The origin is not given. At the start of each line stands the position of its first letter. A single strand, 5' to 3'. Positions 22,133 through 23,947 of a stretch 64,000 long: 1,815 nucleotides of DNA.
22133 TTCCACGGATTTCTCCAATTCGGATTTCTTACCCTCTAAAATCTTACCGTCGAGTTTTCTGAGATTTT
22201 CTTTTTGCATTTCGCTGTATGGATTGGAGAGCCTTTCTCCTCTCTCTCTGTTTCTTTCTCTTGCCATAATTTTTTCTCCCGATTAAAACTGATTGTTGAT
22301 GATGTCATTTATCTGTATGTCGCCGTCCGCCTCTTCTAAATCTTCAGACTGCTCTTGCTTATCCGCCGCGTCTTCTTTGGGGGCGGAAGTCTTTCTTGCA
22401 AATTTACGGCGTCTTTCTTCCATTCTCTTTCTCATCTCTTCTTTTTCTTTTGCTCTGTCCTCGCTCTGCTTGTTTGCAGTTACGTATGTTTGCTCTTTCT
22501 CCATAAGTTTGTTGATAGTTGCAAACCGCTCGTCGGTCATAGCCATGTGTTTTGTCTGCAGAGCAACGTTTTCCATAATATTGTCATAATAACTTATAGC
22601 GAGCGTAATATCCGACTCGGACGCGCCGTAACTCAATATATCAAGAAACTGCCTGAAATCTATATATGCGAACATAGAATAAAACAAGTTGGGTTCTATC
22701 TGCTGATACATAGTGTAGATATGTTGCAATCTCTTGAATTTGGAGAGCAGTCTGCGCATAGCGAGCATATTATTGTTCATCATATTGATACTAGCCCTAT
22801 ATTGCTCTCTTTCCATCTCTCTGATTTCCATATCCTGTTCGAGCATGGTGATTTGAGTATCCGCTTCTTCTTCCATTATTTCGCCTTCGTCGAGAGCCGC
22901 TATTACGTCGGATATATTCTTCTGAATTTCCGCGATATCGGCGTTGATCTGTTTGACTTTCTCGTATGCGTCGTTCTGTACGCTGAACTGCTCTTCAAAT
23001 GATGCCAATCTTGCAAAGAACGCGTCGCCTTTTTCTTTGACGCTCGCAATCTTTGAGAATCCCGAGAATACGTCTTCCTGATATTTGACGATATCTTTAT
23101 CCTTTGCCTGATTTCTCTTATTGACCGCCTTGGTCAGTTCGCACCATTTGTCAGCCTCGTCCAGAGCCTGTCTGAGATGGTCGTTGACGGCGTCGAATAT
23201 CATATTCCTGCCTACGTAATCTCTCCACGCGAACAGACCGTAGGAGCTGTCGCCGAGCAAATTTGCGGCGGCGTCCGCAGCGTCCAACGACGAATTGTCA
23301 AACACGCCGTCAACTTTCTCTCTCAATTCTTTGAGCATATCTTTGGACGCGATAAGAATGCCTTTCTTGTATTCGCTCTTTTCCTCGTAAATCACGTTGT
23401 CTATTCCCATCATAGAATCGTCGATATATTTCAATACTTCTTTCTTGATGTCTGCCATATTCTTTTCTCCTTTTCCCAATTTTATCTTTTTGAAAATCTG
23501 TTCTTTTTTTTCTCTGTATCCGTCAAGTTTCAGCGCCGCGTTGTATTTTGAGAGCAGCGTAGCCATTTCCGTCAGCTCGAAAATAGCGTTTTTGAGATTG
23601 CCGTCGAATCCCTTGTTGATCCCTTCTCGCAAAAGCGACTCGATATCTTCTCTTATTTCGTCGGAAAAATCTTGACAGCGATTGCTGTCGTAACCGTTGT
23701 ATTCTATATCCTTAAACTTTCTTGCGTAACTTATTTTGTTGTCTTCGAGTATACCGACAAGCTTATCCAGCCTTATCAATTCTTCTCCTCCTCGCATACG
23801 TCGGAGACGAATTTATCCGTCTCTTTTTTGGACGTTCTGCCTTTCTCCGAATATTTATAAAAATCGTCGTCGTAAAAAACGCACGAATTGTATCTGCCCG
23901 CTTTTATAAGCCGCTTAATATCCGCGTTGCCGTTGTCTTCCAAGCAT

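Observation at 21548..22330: Two adjacent coiled-coil proteins share a near-identical acidic C-terminal tail motif (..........) next to the AAA+ gene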

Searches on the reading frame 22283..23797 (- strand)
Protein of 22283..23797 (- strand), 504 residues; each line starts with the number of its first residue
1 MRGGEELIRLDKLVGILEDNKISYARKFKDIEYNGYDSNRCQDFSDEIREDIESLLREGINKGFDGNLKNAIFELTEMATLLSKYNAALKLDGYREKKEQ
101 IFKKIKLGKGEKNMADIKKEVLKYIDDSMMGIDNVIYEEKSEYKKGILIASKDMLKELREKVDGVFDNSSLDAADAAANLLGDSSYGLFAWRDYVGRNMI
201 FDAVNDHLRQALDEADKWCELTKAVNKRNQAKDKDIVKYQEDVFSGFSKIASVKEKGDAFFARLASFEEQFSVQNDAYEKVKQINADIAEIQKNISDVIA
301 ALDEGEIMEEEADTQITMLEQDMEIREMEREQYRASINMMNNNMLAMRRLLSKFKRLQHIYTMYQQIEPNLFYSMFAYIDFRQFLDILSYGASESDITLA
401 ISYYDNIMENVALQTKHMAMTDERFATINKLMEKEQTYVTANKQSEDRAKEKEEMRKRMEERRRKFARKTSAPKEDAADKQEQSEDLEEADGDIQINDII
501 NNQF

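Call 3: search_protein_families(library=pfam, proteins=[window:22283-23797:-], max_evalue=0.01)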
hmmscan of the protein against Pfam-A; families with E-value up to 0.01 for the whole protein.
window:22283-23797:- (504 aa): 2 families
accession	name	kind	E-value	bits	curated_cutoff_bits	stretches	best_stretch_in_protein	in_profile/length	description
PF19268.4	CIS_TMP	-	0.0062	16.3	27.8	1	267-491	81-298/463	Contractile injection system tape measure protein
PF05120.17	GvpG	-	0.0098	16.5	30.6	1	281-324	23-66/67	Gas vesicle protein G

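Call 5: search_protein_families(library=padloc, proteins=[window:22283-23797:-], max_evalue=0.01)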
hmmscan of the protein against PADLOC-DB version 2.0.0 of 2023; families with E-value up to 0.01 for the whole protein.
window:22283-23797:- (504 aa): 0 families

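Call 6: search_protein_families(library=ncbifam, proteins=[window:22283-23797:-], max_evalue=0.01)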
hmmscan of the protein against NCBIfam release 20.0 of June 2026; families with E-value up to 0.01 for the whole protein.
window:22283-23797:- (504 aa): 0 families

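Call 10: find_homologous_proteins(query=window:22283-23797:-, max_evalue=0.001)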
Query window:22283-23797:- (504 aa): 16 proteins with E <= 0.001 among 8000 candidates.
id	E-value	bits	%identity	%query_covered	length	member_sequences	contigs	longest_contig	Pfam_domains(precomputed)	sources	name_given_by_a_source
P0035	0.0e+0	1073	100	100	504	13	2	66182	-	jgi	-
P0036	6.0e-220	749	72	98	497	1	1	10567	-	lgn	-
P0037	6.1e-219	746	72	98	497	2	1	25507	-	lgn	-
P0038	3.9e-214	730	69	98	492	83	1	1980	-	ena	-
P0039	7.8e-213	726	69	98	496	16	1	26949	-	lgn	-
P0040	1.8e-211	721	68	98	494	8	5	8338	-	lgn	-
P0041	1.1e-208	712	69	96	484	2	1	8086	-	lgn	-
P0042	2.3e-174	599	57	98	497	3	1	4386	-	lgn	-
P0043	2.5e-153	530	54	91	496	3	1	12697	-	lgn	-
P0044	3.3e-152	526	51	95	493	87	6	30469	-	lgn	-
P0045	2.2e-151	523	51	98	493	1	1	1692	-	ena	-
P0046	2.7e-151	523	54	98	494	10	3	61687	-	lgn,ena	-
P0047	1.5e-149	517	53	98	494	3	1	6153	-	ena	-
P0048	8.6e-148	511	52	92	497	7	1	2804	-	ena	-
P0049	1.3e-142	494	51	98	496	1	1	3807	-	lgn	-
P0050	1.1e-13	69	29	50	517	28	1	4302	-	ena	-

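Call 27: find_encoding_contigs(protein=P0050, flank=10000, max_places=4)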
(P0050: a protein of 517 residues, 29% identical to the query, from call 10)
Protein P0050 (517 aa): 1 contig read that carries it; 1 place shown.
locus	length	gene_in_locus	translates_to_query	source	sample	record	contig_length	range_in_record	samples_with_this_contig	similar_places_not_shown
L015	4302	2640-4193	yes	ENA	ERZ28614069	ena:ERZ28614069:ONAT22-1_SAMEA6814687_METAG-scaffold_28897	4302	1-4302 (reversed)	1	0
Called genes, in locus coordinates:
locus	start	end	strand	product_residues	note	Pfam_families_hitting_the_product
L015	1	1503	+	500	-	?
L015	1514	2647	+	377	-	-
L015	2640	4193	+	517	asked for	-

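Call 43: find_encoding_contigs(protein=P0046, flank=10000, max_places=2)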
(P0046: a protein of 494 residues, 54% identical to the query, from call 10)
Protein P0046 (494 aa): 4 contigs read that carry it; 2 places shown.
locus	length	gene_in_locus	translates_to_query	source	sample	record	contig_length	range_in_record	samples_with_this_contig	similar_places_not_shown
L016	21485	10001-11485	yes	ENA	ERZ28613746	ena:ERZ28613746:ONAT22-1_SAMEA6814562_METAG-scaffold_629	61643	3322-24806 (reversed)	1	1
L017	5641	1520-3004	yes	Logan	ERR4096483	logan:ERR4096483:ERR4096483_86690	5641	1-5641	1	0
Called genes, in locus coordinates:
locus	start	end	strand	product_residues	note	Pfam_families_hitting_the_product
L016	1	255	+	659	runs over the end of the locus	-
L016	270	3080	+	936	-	PF00270:DEAD (weak), PF04851:ResIII, PF00176:SNF2-rel_dom, PF00271:Helicase_C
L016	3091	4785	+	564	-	-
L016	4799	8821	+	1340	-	PF18676:MBG_2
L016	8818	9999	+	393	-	-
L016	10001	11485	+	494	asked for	-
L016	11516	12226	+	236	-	-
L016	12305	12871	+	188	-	-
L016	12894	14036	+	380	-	PF00004:AAA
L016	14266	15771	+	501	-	PF07690:MFS_1, PF13347:MFS_2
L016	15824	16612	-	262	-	PF01120:Alpha_L_fucos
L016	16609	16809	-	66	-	-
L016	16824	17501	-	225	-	PF03703:bPH_2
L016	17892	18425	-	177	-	-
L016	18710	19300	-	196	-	-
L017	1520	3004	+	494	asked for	-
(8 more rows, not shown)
